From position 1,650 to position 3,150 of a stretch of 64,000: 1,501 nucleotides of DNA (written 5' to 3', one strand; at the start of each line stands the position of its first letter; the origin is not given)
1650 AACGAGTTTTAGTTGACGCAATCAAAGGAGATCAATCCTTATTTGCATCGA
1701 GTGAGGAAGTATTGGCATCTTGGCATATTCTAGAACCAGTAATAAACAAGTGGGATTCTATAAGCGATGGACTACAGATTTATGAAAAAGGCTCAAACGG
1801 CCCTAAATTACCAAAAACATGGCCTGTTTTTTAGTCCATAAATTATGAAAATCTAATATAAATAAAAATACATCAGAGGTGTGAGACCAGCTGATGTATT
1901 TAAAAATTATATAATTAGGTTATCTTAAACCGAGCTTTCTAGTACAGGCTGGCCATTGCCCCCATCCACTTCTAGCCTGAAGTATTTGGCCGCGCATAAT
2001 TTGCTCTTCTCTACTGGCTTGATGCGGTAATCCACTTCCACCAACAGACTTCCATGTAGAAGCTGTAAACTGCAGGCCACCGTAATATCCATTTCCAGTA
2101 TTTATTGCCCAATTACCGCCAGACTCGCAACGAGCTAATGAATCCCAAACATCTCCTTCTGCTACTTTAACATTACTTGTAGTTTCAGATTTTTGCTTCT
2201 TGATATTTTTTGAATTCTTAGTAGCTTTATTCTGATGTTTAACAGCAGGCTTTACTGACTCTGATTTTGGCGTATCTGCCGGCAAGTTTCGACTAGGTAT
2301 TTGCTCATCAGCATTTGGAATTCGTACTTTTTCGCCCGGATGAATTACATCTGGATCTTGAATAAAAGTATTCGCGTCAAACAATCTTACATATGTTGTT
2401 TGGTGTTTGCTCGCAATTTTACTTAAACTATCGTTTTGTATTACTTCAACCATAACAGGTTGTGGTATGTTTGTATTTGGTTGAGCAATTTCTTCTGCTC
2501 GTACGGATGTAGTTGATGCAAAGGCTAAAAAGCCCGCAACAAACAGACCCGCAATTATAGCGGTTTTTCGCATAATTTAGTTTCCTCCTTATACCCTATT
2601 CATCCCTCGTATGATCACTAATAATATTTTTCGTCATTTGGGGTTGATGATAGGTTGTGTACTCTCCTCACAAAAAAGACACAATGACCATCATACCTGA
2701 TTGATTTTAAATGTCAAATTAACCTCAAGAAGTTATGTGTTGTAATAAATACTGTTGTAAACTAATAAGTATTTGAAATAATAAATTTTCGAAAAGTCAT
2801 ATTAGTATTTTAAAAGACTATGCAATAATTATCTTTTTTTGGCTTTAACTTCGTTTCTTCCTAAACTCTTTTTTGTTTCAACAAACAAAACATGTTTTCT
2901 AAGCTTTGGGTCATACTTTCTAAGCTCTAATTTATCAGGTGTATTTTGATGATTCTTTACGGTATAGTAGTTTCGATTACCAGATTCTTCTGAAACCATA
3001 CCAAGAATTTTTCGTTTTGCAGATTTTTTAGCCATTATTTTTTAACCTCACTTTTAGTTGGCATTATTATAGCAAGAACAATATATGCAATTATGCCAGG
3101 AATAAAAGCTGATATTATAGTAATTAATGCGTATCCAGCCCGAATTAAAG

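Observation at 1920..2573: A LysM protein carries an actinobacterial-type Rpf muralytic domain with locally elevated GC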

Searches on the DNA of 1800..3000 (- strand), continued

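Call 79: search_rna_families(sources=[L016, L023, L031, L035, L042, L058, L059, L074, L009, L055, L032, L050, L067, L072, L022, L063, L073, L019, L034, L057], threshold=gathering)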
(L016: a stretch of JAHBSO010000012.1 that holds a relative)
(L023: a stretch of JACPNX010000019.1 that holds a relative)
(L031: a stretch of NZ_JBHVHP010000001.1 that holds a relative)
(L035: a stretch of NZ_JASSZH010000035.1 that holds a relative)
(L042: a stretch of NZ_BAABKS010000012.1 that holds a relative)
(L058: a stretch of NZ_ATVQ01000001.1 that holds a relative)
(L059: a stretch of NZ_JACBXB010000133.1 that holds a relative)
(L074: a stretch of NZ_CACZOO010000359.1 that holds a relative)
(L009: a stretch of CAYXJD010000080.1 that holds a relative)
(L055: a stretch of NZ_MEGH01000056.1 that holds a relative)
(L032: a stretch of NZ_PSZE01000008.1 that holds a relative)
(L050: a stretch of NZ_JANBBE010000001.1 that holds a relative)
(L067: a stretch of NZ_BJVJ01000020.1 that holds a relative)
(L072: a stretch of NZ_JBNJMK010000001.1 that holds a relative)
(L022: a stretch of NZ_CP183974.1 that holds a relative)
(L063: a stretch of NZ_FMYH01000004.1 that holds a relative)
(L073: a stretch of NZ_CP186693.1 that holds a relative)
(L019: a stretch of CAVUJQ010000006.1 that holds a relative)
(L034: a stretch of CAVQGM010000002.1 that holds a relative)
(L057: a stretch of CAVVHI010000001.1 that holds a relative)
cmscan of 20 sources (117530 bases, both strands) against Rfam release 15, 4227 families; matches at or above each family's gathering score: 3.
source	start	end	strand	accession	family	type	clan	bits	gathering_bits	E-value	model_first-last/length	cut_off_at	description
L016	241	312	-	RF00005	tRNA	Gene; tRNA;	CL00001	63.8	29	2.9e-11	1-71/71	no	tRNA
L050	4810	4903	+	RF00162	SAM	Cis-reg; riboswitch;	CL00012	59.9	44.4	4.3e-11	1-108/108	no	SAM riboswitch aptamer (S box leader)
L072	5318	5411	+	RF00162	SAM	Cis-reg; riboswitch;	CL00012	59.9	44.4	4.3e-11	1-108/108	no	SAM riboswitch aptamer (S box leader)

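Call 99: search_rna_families(sources=[L237, L238], threshold=evalue, max_evalue=1, show_alignments=2)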
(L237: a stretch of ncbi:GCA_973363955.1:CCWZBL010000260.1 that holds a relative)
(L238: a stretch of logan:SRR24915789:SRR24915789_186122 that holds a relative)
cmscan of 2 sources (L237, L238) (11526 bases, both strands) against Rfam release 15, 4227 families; matches with E-value up to 1: 2.
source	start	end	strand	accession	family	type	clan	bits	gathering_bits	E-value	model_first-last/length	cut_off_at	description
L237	5159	5226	+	RF03207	mir-3960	Gene; miRNA;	-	30.6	73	0.3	1-73/73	no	mir-3960 microRNA precursor family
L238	1437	1513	+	RF01705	Flavo-1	Gene; sRNA;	-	21.7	42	0.92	1-76/76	no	Flavo-1 RNA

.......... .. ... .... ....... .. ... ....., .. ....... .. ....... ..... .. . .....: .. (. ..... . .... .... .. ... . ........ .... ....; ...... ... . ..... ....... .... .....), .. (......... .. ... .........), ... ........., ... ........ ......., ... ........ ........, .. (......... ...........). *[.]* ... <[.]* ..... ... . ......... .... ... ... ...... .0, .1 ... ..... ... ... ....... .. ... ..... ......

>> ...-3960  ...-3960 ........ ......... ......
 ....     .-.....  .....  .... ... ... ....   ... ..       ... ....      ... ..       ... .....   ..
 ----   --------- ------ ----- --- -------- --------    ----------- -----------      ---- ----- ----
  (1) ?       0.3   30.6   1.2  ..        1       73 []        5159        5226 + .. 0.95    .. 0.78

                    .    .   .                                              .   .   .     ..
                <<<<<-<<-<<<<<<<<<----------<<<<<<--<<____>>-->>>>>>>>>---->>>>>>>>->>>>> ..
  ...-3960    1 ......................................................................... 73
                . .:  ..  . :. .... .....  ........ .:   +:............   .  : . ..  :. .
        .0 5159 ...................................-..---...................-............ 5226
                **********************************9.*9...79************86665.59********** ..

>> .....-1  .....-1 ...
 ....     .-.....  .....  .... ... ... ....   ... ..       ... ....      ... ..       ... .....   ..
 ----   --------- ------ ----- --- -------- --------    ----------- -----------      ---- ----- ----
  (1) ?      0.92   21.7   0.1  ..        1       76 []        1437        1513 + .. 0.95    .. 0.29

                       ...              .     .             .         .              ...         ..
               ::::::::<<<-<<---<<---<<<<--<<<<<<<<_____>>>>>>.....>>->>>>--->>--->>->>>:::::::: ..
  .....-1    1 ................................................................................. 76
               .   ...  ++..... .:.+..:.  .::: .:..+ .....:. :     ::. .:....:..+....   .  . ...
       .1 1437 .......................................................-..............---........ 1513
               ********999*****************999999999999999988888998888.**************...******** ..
